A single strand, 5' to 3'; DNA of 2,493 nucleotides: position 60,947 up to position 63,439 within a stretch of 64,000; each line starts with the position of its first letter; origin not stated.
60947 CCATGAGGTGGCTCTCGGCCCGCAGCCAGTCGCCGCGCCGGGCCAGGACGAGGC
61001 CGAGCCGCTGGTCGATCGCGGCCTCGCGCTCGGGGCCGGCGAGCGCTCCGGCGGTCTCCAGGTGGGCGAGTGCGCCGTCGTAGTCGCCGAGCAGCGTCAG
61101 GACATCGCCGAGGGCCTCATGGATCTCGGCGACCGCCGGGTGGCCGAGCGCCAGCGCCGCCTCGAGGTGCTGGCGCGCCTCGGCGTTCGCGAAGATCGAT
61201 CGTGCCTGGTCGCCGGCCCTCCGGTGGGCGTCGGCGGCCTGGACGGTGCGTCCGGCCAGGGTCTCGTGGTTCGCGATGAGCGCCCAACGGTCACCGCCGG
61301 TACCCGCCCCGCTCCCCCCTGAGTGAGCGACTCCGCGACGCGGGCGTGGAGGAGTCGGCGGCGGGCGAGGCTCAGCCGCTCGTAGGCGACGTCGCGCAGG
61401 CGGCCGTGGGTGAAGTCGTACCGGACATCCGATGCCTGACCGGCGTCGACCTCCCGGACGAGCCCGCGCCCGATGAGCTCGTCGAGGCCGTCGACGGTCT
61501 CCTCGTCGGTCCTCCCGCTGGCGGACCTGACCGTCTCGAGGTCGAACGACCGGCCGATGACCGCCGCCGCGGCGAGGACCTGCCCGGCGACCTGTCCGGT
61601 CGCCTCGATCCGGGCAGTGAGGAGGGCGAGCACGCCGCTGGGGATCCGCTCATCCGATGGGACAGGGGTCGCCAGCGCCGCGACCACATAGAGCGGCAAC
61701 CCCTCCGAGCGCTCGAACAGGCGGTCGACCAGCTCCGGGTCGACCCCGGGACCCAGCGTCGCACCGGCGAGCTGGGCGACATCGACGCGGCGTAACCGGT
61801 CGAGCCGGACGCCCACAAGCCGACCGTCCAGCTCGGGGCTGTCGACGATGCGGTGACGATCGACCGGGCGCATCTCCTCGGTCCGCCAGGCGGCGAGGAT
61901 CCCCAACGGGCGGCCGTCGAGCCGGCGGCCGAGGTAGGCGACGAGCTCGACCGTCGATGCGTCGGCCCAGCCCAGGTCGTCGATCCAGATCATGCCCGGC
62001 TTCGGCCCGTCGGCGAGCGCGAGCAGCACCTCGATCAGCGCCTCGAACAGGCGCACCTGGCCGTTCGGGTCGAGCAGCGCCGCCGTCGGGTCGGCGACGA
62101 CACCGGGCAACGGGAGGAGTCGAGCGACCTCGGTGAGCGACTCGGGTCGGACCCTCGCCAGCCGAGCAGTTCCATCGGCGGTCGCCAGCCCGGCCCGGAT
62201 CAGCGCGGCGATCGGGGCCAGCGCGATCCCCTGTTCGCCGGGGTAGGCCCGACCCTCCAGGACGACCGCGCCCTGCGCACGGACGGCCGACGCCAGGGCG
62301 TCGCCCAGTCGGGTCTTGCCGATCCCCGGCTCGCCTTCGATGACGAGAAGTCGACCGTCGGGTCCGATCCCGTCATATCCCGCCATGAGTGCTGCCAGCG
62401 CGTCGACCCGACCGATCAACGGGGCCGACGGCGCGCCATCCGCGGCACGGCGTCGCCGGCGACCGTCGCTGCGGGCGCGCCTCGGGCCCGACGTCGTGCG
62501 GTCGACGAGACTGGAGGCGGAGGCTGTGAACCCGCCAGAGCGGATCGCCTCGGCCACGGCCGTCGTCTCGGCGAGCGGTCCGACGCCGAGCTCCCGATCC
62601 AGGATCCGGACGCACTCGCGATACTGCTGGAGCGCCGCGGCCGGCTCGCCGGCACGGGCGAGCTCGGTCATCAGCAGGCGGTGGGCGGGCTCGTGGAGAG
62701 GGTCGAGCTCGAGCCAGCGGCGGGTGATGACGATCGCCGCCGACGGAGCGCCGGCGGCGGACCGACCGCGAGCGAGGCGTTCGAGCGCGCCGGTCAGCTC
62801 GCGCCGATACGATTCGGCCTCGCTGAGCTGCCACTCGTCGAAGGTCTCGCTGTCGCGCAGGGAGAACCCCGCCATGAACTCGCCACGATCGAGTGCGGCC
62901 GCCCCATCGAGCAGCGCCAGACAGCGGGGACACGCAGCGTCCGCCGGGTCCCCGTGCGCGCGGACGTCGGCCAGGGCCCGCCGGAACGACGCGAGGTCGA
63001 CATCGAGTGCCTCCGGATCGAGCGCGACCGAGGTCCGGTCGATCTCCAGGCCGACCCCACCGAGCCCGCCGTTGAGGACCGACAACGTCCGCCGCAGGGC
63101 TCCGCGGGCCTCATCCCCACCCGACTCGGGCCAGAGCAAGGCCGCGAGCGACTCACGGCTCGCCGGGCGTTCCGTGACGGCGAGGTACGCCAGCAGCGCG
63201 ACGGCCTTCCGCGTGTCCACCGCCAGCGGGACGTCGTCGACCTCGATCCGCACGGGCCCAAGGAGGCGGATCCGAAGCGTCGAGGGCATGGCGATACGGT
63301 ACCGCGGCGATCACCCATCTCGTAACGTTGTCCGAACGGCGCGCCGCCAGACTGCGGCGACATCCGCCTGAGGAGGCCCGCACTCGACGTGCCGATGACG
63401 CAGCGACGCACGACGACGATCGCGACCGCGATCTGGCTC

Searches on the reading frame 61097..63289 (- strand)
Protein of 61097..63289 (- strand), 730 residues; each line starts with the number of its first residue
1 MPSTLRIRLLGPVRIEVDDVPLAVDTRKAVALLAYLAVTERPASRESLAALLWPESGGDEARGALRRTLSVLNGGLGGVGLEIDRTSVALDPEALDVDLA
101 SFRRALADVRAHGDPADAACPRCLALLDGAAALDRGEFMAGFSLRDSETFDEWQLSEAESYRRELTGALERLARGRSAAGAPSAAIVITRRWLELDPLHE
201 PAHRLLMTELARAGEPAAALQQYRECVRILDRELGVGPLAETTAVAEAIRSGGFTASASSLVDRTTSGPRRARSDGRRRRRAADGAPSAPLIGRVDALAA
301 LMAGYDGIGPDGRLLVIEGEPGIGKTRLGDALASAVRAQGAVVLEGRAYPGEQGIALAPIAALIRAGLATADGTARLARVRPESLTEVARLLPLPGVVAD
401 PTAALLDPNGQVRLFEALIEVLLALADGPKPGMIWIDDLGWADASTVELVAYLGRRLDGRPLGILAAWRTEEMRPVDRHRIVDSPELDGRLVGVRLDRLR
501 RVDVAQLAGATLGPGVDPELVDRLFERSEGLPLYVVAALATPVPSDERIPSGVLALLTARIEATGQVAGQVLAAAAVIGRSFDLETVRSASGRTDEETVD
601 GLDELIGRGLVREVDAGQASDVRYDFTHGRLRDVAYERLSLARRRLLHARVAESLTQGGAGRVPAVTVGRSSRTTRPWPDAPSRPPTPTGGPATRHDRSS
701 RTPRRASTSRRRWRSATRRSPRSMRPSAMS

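Call 65: search_protein_families(library=pfam, proteins=[window:61097-63289:-], max_evalue=0.00001)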
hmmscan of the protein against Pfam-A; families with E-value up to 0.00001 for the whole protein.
window:61097-63289:- (730 aa): 2 families
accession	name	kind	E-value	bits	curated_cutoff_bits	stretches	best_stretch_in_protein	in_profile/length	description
PF03704.23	BTAD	-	1.8e-20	74.2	22.1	1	97-250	1-146/146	Bacterial transcriptional activator domain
PF13191.12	AAA_16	-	2.2e-18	67.7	32.6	1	291-462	2-164/167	AAA ATPase domain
